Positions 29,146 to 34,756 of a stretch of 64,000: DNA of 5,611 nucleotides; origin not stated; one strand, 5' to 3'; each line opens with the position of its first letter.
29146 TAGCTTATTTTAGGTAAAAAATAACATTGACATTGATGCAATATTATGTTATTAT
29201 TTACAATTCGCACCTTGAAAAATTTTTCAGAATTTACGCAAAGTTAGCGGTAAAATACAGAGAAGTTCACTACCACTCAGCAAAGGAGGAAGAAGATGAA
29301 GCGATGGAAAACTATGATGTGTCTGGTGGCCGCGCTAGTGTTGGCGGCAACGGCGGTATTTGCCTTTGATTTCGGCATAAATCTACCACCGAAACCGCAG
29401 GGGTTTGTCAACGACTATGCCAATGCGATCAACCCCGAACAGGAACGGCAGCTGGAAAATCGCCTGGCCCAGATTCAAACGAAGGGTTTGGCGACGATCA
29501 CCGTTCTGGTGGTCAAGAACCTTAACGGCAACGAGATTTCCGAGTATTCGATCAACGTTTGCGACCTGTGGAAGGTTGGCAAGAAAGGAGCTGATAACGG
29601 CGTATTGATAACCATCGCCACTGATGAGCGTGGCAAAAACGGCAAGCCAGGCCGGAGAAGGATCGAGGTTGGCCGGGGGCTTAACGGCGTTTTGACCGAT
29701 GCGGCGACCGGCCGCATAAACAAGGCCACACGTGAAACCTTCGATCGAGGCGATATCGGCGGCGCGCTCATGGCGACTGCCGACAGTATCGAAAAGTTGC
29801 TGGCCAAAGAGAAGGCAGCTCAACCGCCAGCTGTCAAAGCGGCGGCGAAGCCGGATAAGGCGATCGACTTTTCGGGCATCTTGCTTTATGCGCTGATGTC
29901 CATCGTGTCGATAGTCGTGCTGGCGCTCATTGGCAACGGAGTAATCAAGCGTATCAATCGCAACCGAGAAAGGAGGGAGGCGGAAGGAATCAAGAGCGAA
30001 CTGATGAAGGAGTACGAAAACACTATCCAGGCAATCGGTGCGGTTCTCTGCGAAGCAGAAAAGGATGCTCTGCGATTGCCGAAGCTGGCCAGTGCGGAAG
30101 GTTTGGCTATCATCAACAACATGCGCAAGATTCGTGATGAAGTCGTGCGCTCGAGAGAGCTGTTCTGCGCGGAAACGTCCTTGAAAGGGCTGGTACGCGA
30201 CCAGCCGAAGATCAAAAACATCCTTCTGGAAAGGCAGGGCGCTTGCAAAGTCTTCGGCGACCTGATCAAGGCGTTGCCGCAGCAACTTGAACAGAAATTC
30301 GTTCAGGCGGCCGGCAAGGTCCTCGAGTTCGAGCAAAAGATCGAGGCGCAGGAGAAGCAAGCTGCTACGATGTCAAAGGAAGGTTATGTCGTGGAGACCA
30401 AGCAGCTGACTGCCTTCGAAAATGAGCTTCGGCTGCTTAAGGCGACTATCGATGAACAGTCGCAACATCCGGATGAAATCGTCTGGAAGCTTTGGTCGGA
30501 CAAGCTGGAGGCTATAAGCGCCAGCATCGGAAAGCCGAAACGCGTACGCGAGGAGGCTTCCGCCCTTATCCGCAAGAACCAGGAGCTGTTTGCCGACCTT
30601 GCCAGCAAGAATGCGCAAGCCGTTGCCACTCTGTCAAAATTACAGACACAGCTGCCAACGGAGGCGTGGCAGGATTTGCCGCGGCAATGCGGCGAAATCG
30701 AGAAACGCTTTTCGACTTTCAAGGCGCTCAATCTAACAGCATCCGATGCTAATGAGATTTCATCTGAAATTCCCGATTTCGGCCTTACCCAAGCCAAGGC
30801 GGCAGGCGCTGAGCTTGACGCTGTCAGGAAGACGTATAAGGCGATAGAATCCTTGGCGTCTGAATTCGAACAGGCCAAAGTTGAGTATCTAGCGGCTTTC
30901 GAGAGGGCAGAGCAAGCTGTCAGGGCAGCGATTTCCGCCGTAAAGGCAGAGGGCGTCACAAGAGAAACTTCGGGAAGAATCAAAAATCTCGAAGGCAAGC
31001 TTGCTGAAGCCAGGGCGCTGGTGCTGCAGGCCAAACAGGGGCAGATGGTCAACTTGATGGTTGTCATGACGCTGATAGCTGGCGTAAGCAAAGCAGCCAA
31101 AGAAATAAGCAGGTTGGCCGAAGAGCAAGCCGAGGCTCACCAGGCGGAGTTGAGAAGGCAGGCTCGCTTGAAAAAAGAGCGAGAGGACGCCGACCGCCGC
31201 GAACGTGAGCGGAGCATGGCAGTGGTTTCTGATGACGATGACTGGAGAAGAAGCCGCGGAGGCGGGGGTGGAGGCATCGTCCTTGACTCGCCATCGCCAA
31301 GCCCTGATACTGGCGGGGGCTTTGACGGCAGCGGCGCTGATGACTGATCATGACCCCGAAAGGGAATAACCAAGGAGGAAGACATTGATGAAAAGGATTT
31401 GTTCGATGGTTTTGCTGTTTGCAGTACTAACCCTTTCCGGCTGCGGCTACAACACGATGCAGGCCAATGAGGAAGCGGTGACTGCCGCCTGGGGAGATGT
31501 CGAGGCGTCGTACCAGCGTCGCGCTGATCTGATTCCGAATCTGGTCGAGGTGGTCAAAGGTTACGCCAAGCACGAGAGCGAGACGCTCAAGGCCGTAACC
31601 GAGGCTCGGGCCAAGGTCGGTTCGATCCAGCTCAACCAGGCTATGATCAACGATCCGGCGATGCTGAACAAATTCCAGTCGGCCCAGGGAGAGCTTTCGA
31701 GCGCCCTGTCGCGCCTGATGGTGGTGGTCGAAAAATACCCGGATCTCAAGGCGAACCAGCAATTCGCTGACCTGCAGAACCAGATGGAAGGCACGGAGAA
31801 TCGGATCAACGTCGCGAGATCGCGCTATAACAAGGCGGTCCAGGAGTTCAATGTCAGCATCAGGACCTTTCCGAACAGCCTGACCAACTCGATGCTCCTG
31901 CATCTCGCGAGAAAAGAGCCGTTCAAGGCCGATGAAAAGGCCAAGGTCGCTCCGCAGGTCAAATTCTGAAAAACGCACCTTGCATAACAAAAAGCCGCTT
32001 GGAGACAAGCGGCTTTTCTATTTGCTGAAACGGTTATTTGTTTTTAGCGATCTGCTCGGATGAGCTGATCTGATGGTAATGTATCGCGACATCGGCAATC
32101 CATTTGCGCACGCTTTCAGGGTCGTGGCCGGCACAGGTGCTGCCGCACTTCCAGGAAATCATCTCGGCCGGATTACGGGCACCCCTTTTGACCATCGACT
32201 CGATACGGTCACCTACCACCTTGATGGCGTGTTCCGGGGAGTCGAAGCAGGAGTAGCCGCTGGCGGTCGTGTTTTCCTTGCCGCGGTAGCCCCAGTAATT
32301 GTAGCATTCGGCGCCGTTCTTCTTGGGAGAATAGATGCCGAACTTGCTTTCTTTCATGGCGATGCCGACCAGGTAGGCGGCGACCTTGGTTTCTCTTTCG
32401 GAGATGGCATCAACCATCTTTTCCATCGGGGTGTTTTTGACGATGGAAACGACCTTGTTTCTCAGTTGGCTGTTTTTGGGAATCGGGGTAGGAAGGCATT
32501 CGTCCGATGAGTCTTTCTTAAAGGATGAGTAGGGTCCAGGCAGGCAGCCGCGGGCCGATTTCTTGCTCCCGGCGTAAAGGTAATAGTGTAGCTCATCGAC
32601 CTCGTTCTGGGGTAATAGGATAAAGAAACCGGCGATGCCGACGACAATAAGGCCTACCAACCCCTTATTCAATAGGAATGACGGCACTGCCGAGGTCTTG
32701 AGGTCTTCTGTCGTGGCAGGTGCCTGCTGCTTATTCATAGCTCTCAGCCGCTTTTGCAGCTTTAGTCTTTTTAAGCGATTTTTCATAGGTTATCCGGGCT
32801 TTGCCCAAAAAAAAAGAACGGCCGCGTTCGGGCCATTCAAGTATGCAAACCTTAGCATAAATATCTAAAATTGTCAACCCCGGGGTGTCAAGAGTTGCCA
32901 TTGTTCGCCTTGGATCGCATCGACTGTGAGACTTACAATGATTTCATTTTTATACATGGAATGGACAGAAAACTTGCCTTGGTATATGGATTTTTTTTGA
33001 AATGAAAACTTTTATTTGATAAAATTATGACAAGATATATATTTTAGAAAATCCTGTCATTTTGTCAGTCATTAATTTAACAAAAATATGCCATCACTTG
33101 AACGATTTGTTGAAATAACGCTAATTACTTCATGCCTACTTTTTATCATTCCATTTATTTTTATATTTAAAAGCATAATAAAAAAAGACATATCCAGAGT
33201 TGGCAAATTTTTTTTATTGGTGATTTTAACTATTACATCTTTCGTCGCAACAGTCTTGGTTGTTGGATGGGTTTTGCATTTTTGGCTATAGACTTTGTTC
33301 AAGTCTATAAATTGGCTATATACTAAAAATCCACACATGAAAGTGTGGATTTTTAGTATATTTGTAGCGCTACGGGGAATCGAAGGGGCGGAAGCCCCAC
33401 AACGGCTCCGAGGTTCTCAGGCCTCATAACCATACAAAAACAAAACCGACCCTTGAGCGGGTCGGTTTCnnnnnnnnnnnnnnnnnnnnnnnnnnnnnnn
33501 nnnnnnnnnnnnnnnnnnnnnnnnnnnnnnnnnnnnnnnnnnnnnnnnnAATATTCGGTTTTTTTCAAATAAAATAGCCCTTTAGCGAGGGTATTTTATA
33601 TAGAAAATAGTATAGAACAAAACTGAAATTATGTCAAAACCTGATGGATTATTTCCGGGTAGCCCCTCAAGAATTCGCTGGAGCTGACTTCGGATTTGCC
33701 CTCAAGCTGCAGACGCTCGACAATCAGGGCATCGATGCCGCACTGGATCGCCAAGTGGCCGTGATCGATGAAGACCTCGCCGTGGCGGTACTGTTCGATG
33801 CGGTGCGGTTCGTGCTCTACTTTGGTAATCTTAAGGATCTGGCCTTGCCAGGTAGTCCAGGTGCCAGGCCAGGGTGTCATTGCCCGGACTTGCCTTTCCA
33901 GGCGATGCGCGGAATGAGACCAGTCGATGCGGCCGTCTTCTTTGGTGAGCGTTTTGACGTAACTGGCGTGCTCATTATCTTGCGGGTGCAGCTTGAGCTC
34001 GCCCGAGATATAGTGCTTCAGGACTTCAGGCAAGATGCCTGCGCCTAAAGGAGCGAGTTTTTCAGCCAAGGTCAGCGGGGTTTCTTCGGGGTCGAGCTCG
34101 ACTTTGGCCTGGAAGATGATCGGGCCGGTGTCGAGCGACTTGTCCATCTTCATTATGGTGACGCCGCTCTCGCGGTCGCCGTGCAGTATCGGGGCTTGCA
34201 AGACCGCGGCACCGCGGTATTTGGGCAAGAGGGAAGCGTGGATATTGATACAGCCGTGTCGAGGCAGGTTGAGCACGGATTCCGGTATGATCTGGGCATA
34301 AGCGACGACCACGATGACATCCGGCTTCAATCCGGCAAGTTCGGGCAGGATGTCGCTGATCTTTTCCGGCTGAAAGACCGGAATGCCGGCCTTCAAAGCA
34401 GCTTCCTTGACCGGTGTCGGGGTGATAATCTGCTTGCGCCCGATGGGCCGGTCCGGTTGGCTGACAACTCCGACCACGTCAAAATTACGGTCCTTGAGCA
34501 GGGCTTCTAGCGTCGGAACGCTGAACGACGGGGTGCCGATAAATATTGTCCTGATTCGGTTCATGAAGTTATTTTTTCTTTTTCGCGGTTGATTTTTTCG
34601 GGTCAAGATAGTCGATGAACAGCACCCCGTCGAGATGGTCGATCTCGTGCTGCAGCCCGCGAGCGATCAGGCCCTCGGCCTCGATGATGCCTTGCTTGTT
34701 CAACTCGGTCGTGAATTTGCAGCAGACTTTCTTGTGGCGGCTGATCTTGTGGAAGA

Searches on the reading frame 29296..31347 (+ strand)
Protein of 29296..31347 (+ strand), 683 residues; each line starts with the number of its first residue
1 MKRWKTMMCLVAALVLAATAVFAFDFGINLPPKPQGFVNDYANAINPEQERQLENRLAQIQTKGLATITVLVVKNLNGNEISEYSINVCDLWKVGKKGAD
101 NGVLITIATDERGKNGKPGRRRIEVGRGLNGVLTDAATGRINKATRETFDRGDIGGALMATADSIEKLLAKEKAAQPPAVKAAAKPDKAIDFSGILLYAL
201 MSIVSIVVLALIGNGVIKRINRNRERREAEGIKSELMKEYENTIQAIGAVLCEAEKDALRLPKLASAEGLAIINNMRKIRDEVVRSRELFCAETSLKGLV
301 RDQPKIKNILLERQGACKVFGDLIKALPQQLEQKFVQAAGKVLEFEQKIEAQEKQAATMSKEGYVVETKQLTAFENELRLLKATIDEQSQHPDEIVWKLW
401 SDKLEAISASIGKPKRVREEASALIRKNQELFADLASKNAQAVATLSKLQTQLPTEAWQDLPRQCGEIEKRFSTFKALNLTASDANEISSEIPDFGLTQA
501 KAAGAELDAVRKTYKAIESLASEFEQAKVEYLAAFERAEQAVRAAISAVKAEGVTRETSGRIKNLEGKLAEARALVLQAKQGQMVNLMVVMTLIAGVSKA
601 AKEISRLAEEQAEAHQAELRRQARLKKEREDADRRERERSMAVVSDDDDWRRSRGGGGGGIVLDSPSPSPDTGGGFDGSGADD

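Call 44: search_protein_families(library=pfam, proteins=[window:29296-31347:+], max_evalue=0.001)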
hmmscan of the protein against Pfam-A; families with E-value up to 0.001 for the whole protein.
window:29296-31347:+ (683 aa): 1 family
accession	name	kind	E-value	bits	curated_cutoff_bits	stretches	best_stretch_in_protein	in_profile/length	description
PF04536.20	TPM_phosphatase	-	5.5e-27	94.7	22.1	1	38-167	1-124/125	TPM domain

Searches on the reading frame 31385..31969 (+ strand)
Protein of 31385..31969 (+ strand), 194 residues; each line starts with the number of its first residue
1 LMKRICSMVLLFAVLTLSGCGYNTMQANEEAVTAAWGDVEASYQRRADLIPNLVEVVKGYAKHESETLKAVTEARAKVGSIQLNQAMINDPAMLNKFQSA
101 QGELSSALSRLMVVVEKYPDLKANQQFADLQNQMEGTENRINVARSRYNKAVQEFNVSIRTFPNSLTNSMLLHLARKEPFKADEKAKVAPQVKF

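Call 44: search_protein_families(library=pfam, proteins=[window:31385-31969:+], max_evalue=0.001)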
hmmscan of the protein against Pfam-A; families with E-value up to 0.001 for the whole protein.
window:31385-31969:+ (194 aa): 1 family
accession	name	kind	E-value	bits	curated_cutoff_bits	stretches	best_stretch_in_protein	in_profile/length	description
PF04011.17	LemA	-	6.9e-57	191.9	26.2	1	35-194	1-149/149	LemA family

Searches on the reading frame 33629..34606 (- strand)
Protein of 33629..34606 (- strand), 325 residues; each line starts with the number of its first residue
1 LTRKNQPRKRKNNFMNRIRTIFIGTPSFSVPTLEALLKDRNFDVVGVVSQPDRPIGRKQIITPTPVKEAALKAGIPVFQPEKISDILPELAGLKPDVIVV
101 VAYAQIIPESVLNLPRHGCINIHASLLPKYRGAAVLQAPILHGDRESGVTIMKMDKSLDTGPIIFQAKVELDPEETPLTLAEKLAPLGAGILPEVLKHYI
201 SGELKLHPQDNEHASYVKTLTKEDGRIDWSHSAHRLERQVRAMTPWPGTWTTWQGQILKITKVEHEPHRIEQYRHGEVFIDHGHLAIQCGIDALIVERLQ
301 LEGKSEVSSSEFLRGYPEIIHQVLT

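Call 44: search_protein_families(library=pfam, proteins=[window:33629-34606:-], max_evalue=0.001)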
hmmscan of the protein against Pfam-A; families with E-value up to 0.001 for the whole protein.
window:33629-34606:- (325 aa): 2 families
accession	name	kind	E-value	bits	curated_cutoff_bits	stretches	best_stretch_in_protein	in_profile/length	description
PF00551.24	Formyl_trans_N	-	1.5e-42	145.8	26.1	1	20-196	3-181/181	Formyl transferase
PF02911.23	Formyl_trans_C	-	2e-25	89.3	21.1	1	220-316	2-99/100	Formyl transferase, C-terminal domain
